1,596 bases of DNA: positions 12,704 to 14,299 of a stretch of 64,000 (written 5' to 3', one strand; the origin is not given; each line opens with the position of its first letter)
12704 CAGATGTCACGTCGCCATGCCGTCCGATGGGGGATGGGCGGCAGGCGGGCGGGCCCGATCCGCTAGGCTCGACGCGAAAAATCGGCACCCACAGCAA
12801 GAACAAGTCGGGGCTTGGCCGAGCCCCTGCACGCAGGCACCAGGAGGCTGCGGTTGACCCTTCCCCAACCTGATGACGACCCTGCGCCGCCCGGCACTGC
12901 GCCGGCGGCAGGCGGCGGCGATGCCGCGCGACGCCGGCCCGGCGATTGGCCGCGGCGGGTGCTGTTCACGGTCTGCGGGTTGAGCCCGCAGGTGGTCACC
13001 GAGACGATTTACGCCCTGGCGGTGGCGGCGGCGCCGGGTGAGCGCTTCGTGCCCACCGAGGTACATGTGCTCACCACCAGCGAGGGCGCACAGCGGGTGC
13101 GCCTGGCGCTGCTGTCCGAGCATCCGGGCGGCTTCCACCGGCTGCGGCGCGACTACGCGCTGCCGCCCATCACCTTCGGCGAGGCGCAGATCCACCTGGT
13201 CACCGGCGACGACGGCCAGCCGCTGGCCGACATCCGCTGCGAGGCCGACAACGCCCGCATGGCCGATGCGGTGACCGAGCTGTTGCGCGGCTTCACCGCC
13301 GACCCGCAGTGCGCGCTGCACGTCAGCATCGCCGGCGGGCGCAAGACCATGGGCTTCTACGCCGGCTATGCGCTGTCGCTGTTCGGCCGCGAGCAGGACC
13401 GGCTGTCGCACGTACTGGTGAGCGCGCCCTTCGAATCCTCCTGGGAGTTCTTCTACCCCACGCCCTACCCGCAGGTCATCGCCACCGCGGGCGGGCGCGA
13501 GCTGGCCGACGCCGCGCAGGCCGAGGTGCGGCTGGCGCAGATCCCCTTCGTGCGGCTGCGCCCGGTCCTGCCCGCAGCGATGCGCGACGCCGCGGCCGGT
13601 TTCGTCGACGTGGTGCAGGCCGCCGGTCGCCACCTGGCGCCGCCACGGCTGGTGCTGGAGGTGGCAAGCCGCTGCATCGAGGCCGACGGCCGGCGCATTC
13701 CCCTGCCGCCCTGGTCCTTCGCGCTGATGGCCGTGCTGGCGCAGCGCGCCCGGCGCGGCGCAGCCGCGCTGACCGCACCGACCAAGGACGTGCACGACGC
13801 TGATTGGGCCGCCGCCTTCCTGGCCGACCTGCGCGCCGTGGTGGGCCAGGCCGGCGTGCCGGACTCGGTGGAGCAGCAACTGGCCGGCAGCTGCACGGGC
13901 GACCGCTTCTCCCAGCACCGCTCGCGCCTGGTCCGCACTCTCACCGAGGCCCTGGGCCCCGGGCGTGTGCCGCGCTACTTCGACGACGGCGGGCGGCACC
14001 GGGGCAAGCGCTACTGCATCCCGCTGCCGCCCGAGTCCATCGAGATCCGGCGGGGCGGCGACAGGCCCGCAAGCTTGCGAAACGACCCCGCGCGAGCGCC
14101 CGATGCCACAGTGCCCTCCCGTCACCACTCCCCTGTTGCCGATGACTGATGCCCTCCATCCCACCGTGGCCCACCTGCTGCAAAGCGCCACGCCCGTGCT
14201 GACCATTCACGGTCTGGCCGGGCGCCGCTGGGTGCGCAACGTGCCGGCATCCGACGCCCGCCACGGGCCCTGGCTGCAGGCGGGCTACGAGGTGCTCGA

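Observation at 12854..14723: NE0113-type CARF gene translationally coupled to a GIY-YIG-like gene at the head of the cmr operon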

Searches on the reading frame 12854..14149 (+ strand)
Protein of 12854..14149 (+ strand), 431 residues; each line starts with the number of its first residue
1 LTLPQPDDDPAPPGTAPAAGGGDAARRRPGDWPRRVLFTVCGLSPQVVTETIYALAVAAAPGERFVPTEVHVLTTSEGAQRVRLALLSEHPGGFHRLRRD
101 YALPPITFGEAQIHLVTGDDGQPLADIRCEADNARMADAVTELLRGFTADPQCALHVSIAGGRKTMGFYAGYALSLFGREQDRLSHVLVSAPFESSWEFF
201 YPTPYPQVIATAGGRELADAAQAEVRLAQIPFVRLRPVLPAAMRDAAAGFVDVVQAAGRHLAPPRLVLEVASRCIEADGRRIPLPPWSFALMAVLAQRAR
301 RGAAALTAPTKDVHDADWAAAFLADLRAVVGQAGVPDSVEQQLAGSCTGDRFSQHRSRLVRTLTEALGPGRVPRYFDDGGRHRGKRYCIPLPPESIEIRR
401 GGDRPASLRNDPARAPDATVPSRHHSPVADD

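Call 6: search_protein_families(library=pfam, proteins=[window:12854-14149:+], max_evalue=1)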
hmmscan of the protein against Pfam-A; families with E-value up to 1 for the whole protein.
window:12854-14149:+ (431 aa): 1 family
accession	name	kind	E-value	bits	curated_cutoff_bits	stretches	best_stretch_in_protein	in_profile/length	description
PF09623.16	Cas_NE0113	-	2.3e-44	152.1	23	1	44-248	1-191/208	CRISPR-associated protein NE0113 (Cas_NE0113)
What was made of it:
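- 12854..14149 (+): NE0113/CARF5-type CARF gene (431 aa). CARF domain at about residues 36-248. The roughly 180-aa C-terminal region matches no family. Pfam PF09623 2.3e-44 (call 6).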

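Call 7: search_protein_families(library=ncbifam, proteins=[window:12854-14149:+], max_evalue=1)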
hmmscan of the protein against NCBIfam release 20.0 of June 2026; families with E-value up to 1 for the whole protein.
window:12854-14149:+ (431 aa): 3 families
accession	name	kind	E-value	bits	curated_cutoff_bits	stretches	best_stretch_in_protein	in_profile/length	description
TIGR02584.1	cas_NE0113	equivalog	9.1e-67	225.1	80.65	1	36-239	1-208/209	CRISPR-associated ring nuclease Csm6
TIGR03642.1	cas_csx14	hypoth_equivalog_domain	0.0011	19.3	90.35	1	119-184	60-120/124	CRISPR-associated protein Csx14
TIGR01237.1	D1pyr5carbox2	equivalog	0.26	10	659.65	1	281-359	171-248/511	L-glutamate gamma-semialdehyde dehydrogenase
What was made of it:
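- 12854..14149 (+): TIGR02584 9e-67, above cutoff (call 7).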

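Call 9: search_protein_families(library=padloc, proteins=[window:12854-14149:+], max_evalue=1)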
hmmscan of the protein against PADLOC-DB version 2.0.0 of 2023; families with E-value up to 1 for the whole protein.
window:12854-14149:+ (431 aa): 14 families
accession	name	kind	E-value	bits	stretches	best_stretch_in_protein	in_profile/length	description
PDLC01904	CARF5--CARF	-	4.4e-115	383.2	1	34-399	2-350/351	-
PDLC01909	CARF5--CARF_TM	-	2.2e-91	305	1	34-350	6-297/340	-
PDLC01299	Csx1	-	4.3e-65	217.5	1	36-239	1-192/193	CAS-III; associated_signaling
PDLC01036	WYL/Csx1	-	6e-62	207.9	1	34-397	3-274/279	CARF+WYL C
PDLC01354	Csx1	-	1.3e-53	179.7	1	34-256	2-186/189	CAS-III; associated_signaling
PDLC01633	Csx1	-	5.2e-45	151.3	1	44-256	1-170/177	CAS-III; associated_signaling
PDLC01964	CARF_2OG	-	2.1e-15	54.8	1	35-141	3-115/353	-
PDLC01851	CARF3--CARF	-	9.3e-13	46.2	1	35-194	3-144/279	-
PDLC01855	CARF3--CARF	-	7.8e-11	40.2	1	35-241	5-184/288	-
PDLC01907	CARF5--CARF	-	1.8e-08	31.9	1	34-249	2-187/325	-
PDLC01908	CARF5--CARF_ADA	-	0.00019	18.5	1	36-196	3-147/605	-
PDLC01980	CARF_m13--CARF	-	0.001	17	1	123-170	69-109/168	-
PDLC01906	CARF5--CARF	-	0.0012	16.6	1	123-171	66-114/246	-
PDLC01336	Csx1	-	0.0017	16.8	1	36-179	3-116/123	CAS-III; associated_signaling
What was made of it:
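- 12854..14149 (+): PADLOC CARF5--CARF 4e-115 over residues 34-399 (call 9).
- On cOA-activated type III ancillary effector (CARF/SAVED effector): No CARF or SAVED hit in Pfam, NCBIfam or PADLOC (calls 6, 7, 9).
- On NE0113 / TIGR02584 / CARF5 (for the upstream gene): PADLOC CARF5--CARF gave 4e-115 (calls 6, 7, 9).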

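Call 48: search_solved_structures(query=window:12854-14146:+, max_evalue=1, show_alignments=2)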
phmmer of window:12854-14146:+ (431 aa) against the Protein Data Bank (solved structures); distinct sequences matched with E-value up to 1: 0.
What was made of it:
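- Tried and rejected: PDB sequence search of CARF1 found nothing (call 48).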

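Call 97: find_homologous_proteins(query=window:12854-14146:+, max_evalue=1e-20)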
Query window:12854-14146:+ (431 aa): 5606 proteins with E <= 1e-20 among 8000 candidates; the best 120 are listed.
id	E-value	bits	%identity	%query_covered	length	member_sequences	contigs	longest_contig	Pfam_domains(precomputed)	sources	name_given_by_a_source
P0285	8.7e-279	943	98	100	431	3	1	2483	PF09623.17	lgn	-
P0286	4.2e-216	736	83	94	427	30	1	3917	PF09623.17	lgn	-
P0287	7.8e-216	735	82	97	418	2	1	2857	PF09623.17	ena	-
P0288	5.0e-210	716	85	90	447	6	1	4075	PF09623.17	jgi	jgi:CRISPR-associated protein (TIGR02584 family)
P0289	7.8e-205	699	81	93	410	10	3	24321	PF09623.17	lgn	-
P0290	1.0e-168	580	72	89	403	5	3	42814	PF09623.17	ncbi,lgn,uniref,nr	ncbi:CRISPR-associated ring nuclease Csm6 [Sphaerotilus sp.]|uniref:CRISPR-associated ring nuclease 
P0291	2.2e-165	569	71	90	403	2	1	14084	PF09623.17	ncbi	ncbi:MAG: hypothetical protein RLZZ373_1908 [Pseudomonadota bacterium]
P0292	2.0e-159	550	68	89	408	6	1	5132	PF09623.17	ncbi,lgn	ncbi:MAG: hypothetical protein RL223_4693 [Pseudomonadota bacterium]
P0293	1.1e-155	537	66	91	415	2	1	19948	PF09623.17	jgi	-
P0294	3.0e-153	529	68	86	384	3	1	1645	PF09623.17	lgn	-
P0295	2.1e-150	520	42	90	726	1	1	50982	PF09623.17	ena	-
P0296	4.8e-148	512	66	87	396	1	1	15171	PF09623.17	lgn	-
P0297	6.6e-147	508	67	86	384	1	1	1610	PF09623.17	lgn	-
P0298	1.7e-146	507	66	87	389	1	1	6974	PF09623.17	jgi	jgi:CRISPR-associated protein (TIGR02584 family)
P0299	2.9e-141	490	63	87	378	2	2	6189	PF09623.17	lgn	-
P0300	5.6e-139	482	58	92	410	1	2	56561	PF09623.17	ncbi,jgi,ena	jgi:CRISPR-associated protein (TIGR02584 family)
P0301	5.5e-138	479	59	89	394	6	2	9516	PF09623.17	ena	-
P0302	1.1e-135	471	63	85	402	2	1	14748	PF09623.17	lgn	-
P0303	4.0e-135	470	61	86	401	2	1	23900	PF09623.17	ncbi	ncbi:MAG: hypothetical protein RLY71_1626 [Pseudomonadota bacterium]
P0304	3.5e-132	460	58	86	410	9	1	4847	PF09623.17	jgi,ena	-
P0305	1.4e-129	451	61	87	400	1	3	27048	PF09623.17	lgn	-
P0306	1.3e-127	445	54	92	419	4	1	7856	PF09623.17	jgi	jgi:CRISPR-associated protein (TIGR02584 family)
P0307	2.5e-127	444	59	84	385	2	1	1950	PF09623.17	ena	-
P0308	7.9e-126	439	57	89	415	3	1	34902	PF09623.17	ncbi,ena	-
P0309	2.3e-122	427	56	88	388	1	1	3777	PF09623.17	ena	-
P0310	3.7e-122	427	61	79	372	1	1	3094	PF09623.17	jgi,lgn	jgi:CRISPR-associated protein (TIGR02584 family)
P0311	3.7e-122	427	54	87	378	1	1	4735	PF09623.17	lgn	-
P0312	7.7e-122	426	57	85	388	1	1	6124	PF09623.17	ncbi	-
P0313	1.9e-121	424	58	87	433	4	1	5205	PF09623.17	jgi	jgi:CRISPR-associated protein (TIGR02584 family)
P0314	3.7e-121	424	58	86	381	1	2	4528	PF09623.17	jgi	jgi:CRISPR-associated protein (TIGR02584 family)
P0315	6.0e-121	423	51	95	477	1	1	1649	PF09623.17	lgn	-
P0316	8.2e-121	422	57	86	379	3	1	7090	PF09623.17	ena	-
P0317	3.6e-120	420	58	86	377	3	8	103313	PF09623.17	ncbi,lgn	ncbi:MAG: CRISPR-associated ring nuclease Csm6 [Pseudomonadota bacterium]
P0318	3.9e-120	420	55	89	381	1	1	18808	PF09623.17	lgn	-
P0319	8.0e-120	419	55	86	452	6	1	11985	PF09623.17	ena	-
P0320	2.7e-119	417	55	87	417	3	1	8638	PF09623.17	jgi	-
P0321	6.9e-119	416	57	86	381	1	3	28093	PF09623.17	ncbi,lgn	-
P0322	7.9e-119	416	55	87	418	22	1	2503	PF09623.17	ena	-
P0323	1.3e-118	415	56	88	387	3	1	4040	PF09623.17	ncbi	-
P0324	1.5e-118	415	57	86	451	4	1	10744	PF09623.17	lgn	-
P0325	2.1e-118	414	55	87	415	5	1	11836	PF09623.17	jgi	jgi:CRISPR-associated protein (TIGR02584 family)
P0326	2.6e-118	414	57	84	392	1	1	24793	PF09623.17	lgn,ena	-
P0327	4.8e-118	413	57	87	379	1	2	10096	PF09623.17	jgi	jgi:CRISPR-associated protein (TIGR02584 family)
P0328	6.7e-118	413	54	86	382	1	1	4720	PF09623.17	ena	-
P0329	8.7e-118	412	55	88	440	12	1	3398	PF09623.17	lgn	-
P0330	3.4e-117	410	55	86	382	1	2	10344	PF09623.17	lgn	-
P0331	3.7e-117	410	57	86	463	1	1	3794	PF09623.17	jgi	jgi:CRISPR-associated protein (TIGR02584 family)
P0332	3.9e-117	410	56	86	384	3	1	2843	PF09623.17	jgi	-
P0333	4.0e-117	410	54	86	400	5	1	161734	PF09623.17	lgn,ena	-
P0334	4.5e-117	410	55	86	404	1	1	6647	PF09623.17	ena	-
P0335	5.8e-117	410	57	90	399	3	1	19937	PF09623.17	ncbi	ncbi:CRISPR-associated ring nuclease Csm6 [Roseateles sp. GG27B]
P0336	8.6e-117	409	55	85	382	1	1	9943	PF09623.17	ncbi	ncbi:MAG: CRISPR-associated ring nuclease Csm6 [Thiobacillaceae bacterium]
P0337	1.0e-116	409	56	85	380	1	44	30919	PF09623.17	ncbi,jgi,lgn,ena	ncbi:MAG: CRISPR-associated ring nuclease Csm6 [Gammaproteobacteria bacterium]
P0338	1.2e-116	409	55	86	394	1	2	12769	PF09623.17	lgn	-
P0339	2.2e-116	408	55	86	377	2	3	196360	PF09623.17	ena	-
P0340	9.1e-116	406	55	86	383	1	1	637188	PF09623.17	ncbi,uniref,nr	ncbi:CRISPR-associated ring nuclease Csm6 [Candidatus Accumulibacter sp. ACC003]|uniref:CRISPR-assoc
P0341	1.5e-115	405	53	92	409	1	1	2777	PF09623.17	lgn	-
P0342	1.6e-115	405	55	86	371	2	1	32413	PF09623.17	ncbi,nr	ncbi:MAG TPA: CRISPR-associated ring nuclease Csm6 [Rhodocyclaceae bacterium]|nr:CRISPR-associated r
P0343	2.0e-115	405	57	86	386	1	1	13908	PF09623.17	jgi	jgi:CRISPR-associated protein (TIGR02584 family)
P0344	2.0e-115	405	55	87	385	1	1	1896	PF09623.17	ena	-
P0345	2.8e-115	404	56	85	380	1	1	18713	PF09623.17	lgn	-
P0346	2.8e-115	404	56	88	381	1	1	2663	PF09623.17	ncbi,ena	-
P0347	2.9e-115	404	56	87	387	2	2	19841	PF09623.17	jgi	-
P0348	3.5e-115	404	55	87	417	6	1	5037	PF09623.17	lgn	-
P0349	3.5e-115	404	55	85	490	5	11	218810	PF09623.17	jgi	jgi:CRISPR-associated protein (TIGR02584 family)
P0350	4.0e-115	404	54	88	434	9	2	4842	PF09623.17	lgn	-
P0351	4.7e-115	403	54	89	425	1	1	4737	PF09623.17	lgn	-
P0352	4.9e-115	403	56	87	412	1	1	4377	PF09623.17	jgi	jgi:CRISPR-associated protein (TIGR02584 family)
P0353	4.9e-115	403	56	85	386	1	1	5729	PF09623.17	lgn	-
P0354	5.4e-115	403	53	86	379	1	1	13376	PF09623.17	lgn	-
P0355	7.9e-115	403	54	87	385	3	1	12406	PF09623.17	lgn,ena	-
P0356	8.1e-115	403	55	85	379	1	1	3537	PF09623.17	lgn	-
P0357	8.3e-115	403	57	80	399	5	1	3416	PF09623.17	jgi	jgi:CRISPR-associated protein (TIGR02584 family)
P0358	9.1e-115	402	56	86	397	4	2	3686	PF09623.17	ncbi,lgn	-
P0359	1.0e-114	402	53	90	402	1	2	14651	PF09623.17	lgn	-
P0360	1.0e-114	402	56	87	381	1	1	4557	PF09623.17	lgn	-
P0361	1.5e-114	402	55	92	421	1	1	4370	PF09623.17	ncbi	-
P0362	1.6e-114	402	55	86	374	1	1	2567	PF09623.17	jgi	-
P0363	1.7e-114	402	55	86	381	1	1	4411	PF09623.17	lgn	-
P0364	1.8e-114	401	56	86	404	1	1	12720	PF09623.17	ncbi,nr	ncbi:MAG: TIGR02584 family CRISPR-associated protein [Rubrivivax sp.]|nr:TIGR02584 family CRISPR-ass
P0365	1.9e-114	401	56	86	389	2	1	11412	PF09623.17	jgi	jgi:CRISPR-associated protein (TIGR02584 family)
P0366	2.1e-114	401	56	88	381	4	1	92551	PF09623.17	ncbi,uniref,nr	ncbi:CRISPR-associated ring nuclease Csm6 [Thauera aromatica]|uniref:CRISPR-associated ring nuclease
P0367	2.9e-114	401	54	87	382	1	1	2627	PF09623.17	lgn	-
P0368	3.1e-114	401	54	90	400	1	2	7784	PF09623.17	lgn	-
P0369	4.3e-114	400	56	87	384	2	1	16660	PF09623.17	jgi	jgi:CRISPR-associated protein (TIGR02584 family)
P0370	5.0e-114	400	57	87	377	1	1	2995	PF09623.17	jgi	jgi:CRISPR-associated protein (TIGR02584 family)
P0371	5.6e-114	400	53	93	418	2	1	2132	PF09623.17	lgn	-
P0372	6.1e-114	400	56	86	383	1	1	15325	PF09623.17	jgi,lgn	jgi:CRISPR-associated protein (TIGR02584 family)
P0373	6.9e-114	400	54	86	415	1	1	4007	PF09623.17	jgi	jgi:CRISPR-associated protein (TIGR02584 family)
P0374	8.5e-114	399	55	85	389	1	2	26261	PF09623.17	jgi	jgi:CRISPR-associated protein (TIGR02584 family)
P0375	1.4e-113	399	54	86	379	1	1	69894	PF09623.17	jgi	jgi:CRISPR-associated protein (TIGR02584 family)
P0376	1.5e-113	398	52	92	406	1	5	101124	PF09623.17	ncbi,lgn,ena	-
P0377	1.8e-113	398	55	86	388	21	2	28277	PF09623.17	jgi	jgi:CRISPR-associated protein (TIGR02584 family)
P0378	1.8e-113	398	54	87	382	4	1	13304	PF09623.17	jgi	jgi:CRISPR-associated protein (TIGR02584 family)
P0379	2.1e-113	398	52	88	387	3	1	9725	PF09623.17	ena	-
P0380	2.3e-113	398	53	89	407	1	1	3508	PF09623.17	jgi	-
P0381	2.6e-113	398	54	89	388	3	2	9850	PF09623.17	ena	-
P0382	2.7e-113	398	53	87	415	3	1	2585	PF09623.17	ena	-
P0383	2.8e-113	398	54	90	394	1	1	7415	PF09623.17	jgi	jgi:CRISPR-associated protein (TIGR02584 family)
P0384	3.4e-113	397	52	89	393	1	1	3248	PF09623.17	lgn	-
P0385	3.6e-113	397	52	86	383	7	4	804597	PF09623.17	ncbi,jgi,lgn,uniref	ncbi:MAG: CRISPR-associated ring nuclease Csm6 [Accumulibacter sp.]|jgi:CRISPR-associated protein (T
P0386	3.8e-113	397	56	86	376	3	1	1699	PF09623.17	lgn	-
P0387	3.9e-113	397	54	88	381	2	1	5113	PF09623.17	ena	-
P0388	3.9e-113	397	52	86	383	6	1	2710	PF09623.17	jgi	jgi:CRISPR-associated protein (TIGR02584 family)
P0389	4.0e-113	397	54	89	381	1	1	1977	PF09623.17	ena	-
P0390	4.1e-113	397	54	86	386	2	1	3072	PF09623.17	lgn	-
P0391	4.3e-113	397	54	86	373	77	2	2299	PF09623.17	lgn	-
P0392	4.8e-113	397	54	85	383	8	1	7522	PF09623.17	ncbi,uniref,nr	ncbi:MAG TPA: CRISPR-associated ring nuclease Csm6 [Accumulibacter sp.]|uniref:CRISPR-associated rin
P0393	6.0e-113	396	55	86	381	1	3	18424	PF09623.17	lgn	-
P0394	7.9e-113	396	53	86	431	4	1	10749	PF09623.17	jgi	jgi:CRISPR-associated protein (TIGR02584 family)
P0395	1.2e-112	395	57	84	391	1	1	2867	PF09623.17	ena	-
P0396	1.8e-112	395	53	89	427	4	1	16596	PF09623.17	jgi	jgi:CRISPR-associated protein (TIGR02584 family)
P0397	1.8e-112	395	51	91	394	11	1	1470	PF09623.17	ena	-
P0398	1.9e-112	395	52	91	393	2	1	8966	PF09623.17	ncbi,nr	ncbi:MAG: TIGR02584 family CRISPR-associated protein [Gammaproteobacteria bacterium]|nr:MAG: TIGR025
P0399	1.9e-112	395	54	86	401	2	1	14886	PF09623.17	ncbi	-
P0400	2.1e-112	395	52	93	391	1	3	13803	PF09623.17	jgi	jgi:CRISPR-associated protein (TIGR02584 family)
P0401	2.4e-112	394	53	85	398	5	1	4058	PF09623.17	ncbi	-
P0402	2.5e-112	394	54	87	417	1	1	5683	PF09623.17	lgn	-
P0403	3.5e-112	394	54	86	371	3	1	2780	PF09623.17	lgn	-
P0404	5.0e-112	393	55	85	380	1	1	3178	PF09623.17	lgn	-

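Call 98: find_encoding_contigs(protein=P0289, flank=5000, max_places=2)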
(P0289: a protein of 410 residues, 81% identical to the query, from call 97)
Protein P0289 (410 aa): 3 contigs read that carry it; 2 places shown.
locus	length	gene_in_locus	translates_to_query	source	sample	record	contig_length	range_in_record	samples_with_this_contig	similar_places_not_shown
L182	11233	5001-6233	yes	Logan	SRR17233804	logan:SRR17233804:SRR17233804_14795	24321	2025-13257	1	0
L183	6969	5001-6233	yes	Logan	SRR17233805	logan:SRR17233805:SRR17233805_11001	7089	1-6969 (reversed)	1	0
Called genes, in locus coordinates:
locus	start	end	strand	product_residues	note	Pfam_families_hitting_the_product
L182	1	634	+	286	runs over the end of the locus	PF00251:Glyco_hydro_32N, PF08244:Glyco_hydro_32C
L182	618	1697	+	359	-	PF00356:LacI, PF13377:Peripla_BP_3 (weak)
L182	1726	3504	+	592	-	PF00128:Alpha-amylase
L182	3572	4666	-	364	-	PF03544:TonB_C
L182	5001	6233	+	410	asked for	PF09623:Cas_NE0113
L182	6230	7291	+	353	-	PF03787:RAMPs (weak)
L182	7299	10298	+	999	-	PF12469:Cmr2_N, PF22335:Cas10-Cmr2_palm2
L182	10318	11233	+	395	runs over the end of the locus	PF09700:Cas_Cmr3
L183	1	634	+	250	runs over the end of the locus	?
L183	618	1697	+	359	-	PF00356:LacI, PF13377:Peripla_BP_3 (weak)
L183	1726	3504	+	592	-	PF00128:Alpha-amylase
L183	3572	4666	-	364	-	PF03544:TonB_C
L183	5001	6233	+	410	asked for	PF09623:Cas_NE0113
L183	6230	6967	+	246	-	?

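Call 99: find_encoding_contigs(protein=P0290, flank=5000, max_places=2)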
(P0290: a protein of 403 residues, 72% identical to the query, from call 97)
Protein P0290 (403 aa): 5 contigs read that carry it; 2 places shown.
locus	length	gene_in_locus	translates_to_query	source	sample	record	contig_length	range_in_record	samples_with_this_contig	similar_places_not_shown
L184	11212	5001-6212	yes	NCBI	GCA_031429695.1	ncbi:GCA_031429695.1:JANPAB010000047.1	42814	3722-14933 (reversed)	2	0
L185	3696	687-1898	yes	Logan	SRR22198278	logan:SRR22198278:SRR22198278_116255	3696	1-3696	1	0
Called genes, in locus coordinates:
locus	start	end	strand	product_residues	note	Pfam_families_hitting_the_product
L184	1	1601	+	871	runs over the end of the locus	PF16656:Pur_ac_phosph_N, PF00149:Metallophos, PF17957:Big_7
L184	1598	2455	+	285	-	PF14559:TPR_19 (weak)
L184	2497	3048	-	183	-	PF07152:YaeQ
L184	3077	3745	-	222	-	-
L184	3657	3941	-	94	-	-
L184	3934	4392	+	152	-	PF03992:ABM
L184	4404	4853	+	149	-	PF05724:TPMT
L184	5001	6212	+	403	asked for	PF09623:Cas_NE0113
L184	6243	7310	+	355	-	PF03787:RAMPs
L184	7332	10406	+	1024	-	PF12469:Cmr2_N, PF22335:Cas10-Cmr2_palm2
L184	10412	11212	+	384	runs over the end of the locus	PF09700:Cas_Cmr3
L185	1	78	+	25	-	?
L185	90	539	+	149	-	PF05724:TPMT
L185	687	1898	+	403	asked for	PF09623:Cas_NE0113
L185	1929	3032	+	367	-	-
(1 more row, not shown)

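Call 100: find_encoding_contigs(protein=P0291, flank=5000, max_places=1)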
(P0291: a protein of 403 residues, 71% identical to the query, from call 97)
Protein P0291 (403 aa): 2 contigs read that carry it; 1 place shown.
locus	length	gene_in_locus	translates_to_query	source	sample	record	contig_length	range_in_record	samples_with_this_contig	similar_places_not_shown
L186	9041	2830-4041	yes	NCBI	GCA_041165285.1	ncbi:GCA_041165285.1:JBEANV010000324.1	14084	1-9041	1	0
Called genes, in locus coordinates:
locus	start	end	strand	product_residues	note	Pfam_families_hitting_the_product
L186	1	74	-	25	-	?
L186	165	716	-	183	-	PF07152:YaeQ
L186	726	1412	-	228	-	-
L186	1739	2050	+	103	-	PF03992:ABM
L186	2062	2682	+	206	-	PF05724:TPMT, PF08241:Methyltransf_11, PF13649:Methyltransf_25, PF08242:Methyltransf_12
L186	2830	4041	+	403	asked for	PF09623:Cas_NE0113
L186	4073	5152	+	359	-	PF03787:RAMPs (faint)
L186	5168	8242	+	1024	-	PF12469:Cmr2_N, PF22335:Cas10-Cmr2_palm2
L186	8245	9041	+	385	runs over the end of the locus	PF09700:Cas_Cmr3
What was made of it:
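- The closest CARF1 homologues (81%, 72%, 71% identity) are followed directly by cmr1 (calls 98-100).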

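Call 101: find_encoding_contigs(protein=P0296, flank=5000, max_places=1)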
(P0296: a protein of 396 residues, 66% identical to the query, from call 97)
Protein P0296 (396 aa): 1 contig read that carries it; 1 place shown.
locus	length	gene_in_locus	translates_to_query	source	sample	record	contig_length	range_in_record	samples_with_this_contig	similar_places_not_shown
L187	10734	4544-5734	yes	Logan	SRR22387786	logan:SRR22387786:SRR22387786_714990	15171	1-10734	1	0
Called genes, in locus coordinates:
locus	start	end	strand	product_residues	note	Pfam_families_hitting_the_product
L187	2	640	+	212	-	?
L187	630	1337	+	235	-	PF00005:ABC_tran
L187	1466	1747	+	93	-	PF07876:Dabb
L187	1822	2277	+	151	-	PF14539:DUF4442 (faint), PF03061:4HBT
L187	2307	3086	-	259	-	PF07589:PEP_exosort_dom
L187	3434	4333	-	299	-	PF13188:PAS_8 (faint), PF00990:GGDEF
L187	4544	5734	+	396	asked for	PF09623:Cas_NE0113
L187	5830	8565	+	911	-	PF18211:Csm1_B, PF22335:Cas10-Cmr2_palm2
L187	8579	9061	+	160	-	PF03750:Csm2_III-A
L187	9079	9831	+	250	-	PF03787:RAMPs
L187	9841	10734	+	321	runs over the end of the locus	-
